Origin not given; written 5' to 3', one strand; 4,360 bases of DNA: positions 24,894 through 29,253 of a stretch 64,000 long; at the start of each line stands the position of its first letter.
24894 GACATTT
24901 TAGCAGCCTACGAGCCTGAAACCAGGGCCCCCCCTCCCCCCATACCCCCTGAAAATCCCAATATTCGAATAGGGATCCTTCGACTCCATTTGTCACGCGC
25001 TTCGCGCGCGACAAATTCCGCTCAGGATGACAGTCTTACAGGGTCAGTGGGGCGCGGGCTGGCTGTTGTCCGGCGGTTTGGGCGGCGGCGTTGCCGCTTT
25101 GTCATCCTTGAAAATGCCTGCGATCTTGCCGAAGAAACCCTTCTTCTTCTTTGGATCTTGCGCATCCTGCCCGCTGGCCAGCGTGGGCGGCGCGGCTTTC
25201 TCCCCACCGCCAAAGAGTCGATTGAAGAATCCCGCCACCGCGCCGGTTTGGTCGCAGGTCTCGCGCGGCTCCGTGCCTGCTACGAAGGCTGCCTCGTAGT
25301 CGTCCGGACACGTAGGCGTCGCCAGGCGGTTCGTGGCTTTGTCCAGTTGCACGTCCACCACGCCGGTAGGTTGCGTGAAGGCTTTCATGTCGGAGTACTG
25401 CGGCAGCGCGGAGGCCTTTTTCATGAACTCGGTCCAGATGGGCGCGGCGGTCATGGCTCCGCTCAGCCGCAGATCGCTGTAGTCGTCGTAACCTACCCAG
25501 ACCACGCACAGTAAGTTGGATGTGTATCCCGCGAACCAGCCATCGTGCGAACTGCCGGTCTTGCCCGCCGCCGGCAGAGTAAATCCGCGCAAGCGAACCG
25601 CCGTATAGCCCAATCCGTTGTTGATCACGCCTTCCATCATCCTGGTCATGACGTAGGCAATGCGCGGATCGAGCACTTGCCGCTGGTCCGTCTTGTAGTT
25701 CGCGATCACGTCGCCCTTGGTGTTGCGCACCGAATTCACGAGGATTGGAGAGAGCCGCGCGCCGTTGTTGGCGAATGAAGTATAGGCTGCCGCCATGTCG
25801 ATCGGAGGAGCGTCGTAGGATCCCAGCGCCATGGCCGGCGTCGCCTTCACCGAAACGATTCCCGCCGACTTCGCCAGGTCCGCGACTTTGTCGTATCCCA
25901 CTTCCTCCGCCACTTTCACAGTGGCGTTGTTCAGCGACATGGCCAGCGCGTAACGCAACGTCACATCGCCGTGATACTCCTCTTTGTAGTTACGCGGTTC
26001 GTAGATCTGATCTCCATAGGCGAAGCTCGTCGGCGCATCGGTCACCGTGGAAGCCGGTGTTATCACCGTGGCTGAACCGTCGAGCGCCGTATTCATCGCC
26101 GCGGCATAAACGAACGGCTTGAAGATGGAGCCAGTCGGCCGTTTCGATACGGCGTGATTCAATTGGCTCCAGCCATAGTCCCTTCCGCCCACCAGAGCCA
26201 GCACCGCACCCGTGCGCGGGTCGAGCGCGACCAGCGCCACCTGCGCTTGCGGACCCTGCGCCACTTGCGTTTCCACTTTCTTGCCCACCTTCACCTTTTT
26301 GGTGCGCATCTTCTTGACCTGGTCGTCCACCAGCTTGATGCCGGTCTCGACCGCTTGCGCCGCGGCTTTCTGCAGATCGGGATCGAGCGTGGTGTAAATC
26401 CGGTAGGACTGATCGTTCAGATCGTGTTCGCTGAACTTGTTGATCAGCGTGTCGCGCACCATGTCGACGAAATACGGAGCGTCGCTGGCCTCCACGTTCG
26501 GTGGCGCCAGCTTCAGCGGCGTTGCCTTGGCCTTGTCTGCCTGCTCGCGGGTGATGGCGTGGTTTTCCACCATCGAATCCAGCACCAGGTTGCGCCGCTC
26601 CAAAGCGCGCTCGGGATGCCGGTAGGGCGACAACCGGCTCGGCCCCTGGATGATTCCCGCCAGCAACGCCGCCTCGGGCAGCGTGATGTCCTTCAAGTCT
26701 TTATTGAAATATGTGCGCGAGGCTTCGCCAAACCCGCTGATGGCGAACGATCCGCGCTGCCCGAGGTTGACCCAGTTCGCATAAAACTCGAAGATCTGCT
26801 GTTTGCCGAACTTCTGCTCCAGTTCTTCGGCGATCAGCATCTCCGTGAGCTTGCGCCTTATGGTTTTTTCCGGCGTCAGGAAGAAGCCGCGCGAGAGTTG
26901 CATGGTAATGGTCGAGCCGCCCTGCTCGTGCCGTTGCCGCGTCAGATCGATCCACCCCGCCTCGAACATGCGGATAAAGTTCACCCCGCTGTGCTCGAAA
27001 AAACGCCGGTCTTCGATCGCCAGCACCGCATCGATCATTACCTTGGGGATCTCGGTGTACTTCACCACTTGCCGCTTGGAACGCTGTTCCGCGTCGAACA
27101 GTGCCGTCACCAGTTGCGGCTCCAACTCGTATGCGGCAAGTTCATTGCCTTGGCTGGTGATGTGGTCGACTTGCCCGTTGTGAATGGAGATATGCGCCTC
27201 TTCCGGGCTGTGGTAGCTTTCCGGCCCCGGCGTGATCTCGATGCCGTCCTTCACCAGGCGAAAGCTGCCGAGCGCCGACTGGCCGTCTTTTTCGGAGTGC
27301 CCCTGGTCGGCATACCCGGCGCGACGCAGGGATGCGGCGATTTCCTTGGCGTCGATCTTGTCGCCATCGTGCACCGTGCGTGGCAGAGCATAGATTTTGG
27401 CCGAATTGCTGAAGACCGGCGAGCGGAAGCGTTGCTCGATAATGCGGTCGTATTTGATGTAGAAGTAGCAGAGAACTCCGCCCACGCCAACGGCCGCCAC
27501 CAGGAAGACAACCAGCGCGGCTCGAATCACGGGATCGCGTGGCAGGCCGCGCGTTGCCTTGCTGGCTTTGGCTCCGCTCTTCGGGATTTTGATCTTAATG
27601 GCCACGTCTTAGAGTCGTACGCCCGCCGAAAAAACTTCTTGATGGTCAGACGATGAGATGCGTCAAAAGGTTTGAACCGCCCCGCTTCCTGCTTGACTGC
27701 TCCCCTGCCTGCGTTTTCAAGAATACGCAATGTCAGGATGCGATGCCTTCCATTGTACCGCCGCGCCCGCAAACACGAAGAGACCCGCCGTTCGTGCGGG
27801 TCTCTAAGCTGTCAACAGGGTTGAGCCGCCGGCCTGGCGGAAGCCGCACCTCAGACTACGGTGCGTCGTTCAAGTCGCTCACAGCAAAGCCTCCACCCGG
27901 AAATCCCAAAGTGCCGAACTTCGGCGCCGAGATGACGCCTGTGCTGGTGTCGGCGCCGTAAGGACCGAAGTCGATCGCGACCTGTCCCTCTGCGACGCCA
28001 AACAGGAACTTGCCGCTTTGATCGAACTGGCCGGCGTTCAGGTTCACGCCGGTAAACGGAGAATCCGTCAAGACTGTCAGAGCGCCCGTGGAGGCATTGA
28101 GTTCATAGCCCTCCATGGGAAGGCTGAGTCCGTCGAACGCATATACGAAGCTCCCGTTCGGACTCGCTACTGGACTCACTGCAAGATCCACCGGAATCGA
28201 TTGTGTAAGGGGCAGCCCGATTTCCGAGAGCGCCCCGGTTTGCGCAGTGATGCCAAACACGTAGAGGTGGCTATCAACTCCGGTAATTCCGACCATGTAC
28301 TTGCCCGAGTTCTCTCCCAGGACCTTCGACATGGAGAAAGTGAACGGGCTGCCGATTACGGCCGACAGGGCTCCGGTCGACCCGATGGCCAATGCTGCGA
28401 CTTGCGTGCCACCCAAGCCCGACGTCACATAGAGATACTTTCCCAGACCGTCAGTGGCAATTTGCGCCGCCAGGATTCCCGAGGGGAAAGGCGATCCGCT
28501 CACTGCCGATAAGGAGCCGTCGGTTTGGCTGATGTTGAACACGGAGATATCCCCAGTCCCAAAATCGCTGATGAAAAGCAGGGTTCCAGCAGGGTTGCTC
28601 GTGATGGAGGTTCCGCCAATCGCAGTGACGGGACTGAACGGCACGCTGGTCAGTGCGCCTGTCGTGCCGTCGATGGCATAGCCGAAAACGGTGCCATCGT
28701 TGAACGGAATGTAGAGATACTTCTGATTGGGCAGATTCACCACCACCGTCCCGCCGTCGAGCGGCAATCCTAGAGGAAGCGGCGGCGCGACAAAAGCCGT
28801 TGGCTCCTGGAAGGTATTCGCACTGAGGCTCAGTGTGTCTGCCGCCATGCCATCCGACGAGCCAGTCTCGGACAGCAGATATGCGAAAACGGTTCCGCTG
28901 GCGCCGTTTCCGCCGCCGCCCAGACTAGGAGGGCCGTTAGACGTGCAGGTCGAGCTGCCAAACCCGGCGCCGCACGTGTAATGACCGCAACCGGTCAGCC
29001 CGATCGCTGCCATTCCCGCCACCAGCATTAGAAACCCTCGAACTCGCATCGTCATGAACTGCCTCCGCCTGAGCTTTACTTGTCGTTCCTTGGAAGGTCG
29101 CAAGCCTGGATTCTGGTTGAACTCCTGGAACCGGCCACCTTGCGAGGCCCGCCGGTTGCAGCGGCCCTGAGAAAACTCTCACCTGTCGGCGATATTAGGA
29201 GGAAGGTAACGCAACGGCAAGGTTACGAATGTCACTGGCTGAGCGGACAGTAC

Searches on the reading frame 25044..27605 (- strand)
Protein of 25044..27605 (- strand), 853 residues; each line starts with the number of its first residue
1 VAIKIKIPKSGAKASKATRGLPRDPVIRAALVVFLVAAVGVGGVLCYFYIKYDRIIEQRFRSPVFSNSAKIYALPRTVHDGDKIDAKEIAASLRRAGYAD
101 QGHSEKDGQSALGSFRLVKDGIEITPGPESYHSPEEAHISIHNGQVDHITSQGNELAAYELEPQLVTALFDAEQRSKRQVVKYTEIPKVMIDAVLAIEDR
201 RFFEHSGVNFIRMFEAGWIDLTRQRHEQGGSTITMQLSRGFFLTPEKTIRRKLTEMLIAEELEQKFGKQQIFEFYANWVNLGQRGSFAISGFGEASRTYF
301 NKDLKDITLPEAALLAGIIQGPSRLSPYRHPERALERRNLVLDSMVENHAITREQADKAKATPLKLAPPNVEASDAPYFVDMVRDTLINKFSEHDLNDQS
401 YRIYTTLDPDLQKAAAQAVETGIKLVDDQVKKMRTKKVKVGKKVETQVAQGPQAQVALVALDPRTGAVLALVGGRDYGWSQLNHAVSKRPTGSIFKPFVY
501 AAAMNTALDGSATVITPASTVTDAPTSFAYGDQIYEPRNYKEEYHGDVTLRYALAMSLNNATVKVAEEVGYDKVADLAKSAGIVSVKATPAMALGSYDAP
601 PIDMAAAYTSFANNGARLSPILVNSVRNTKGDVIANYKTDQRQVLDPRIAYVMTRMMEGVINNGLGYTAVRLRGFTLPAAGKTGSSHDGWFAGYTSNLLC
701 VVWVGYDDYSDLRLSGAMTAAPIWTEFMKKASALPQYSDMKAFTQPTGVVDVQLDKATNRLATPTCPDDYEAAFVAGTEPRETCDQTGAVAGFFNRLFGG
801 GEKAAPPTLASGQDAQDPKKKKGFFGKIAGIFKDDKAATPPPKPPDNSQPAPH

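Call 50: search_protein_families(library=pfam, proteins=[window:25044-27605:-])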
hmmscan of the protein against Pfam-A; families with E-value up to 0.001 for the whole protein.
window:25044-27605:- (853 aa): 2 families
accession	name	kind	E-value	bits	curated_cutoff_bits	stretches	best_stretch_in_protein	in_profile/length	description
PF00912.28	Transgly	-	5.2e-59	199.1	27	1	173-345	9-177/178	Transglycosylase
PF00905.27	Transpeptidase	-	1.8e-24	86.9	22.1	1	457-714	2-272/299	Penicillin binding protein transpeptidase domain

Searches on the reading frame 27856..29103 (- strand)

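Call 50: search_protein_families(library=pfam, proteins=[window:27856-29103:-])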
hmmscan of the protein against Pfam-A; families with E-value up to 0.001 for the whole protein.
window:27856-29103:- (415 aa): 1 family
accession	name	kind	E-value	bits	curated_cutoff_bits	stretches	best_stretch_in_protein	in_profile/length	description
PF10282.15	Lactonase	-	1.2e-10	41.5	21.7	1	167-347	148-332/344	Lactonase, 7-bladed beta-propeller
